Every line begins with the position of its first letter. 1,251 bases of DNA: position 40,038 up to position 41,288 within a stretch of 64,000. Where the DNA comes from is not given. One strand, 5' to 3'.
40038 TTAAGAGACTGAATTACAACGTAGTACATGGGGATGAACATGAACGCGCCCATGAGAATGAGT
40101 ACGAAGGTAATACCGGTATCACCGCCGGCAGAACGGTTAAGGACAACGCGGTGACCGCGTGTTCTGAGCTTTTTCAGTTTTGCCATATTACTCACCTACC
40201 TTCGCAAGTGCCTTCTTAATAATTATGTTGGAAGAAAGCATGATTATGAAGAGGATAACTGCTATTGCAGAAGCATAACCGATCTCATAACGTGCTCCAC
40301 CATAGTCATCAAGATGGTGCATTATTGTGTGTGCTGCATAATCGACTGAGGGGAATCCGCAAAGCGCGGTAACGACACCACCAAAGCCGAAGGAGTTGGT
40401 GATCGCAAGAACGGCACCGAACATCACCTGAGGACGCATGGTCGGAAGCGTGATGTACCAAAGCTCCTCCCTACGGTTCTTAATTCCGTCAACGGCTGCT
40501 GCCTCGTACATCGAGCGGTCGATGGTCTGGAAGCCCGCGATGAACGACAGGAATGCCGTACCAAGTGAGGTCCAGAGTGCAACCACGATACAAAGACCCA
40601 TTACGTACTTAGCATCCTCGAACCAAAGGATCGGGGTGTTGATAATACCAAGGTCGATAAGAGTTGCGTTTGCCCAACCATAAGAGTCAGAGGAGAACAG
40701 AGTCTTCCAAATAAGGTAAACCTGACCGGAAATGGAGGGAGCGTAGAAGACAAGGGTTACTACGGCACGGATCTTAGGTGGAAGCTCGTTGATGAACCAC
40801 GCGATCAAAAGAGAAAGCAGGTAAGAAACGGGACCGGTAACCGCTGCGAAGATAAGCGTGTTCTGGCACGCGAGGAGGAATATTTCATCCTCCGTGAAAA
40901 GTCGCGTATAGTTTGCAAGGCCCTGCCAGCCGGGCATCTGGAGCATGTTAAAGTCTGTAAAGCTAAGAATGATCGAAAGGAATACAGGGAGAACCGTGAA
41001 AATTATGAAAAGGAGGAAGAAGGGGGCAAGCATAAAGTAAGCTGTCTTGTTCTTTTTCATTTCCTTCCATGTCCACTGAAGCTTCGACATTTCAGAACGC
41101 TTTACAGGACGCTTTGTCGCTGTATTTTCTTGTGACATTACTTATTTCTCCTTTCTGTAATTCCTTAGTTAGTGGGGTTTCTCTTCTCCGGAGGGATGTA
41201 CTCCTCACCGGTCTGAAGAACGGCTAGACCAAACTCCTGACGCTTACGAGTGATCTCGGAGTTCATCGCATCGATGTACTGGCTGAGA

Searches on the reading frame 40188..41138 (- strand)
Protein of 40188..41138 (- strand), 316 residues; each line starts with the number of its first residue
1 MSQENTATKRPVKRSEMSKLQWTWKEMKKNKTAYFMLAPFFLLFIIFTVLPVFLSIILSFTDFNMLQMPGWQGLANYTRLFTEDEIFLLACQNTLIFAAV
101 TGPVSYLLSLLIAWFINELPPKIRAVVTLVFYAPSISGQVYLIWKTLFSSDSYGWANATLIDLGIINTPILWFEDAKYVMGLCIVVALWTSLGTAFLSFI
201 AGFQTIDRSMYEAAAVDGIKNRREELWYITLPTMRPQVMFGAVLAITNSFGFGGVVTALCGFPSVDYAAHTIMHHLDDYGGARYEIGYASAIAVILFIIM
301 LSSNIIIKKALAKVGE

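Call 5: search_protein_families(library=pfam, proteins=[window:40188-41138:-], max_evalue=0.01)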
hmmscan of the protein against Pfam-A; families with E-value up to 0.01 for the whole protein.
window:40188-41138:- (316 aa): 1 family
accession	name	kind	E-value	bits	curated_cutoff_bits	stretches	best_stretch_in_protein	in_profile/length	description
PF00528.27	BPD_transp_1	-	1.9e-09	38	26.4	1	103-307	31-175/184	Binding-protein-dependent transport system inner membrane component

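Call 6: search_protein_families(library=ncbifam, proteins=[window:40188-41138:-], max_evalue=0.01)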
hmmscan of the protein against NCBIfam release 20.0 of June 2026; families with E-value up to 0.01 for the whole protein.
window:40188-41138:- (316 aa): 11 families
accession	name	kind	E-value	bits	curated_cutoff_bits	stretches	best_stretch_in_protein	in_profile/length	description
NF040931.1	ABC_arch_GlcT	equivalog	7e-14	52.1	360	1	42-312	6-270/278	glucose ABC transporter permease GlcT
NF007852.0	PRK10561.1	equivalog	1.8e-13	51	335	1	30-305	11-282/295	sn-glycerol-3-phosphate ABC transporter permease UgpA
NF007044.0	PRK09497.1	equivalog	1.7e-11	44.1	348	1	30-304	5-276/285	spermidine/putrescine ABC transporter permease PotB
NF008232.0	PRK10999.1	equivalog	1.3e-07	30.7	392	1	72-236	265-430/520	maltose ABC transporter permease MalF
NF043074.1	MMSYN1_0196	equivalog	7e-07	28.8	350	1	30-125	7-101/277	spermidine/putrescine ABC transporter permease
TIGR01581.1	Mo_ABC_porter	hypoth_equivalog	1.9e-06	27.6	210.3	1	183-299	105-218/225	ABC transporter permease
NF007963.0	PRK10683.1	equivalog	1.9e-06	27.5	489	1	37-309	45-307/317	putrescine ABC transporter permease PotH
TIGR00969.1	3a0106s02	subfamily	1.1e-05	25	240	1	48-302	21-261/272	sulfate ABC transporter permease subunit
NF006939.0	PRK09421.1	equivalog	3.4e-05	23.4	262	1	201-311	114-225/230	molybdate ABC transporter permease subunit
TIGR02140.1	permease_CysW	equivalog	0.00027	20.5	329.1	1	52-308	11-252/261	sulfate ABC transporter permease subunit CysW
TIGR02141.1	modB_ABC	equivalog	0.00078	19.1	182.6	1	184-304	84-197/208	molybdate ABC transporter permease subunit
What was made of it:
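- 40188..41138 (-): Permease A (MalF/UgpA-like, 316 aa). Pfam BPD_transp_1; NCBIfam sub-threshold hits to UgpA and GlcT (calls 5, 6).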
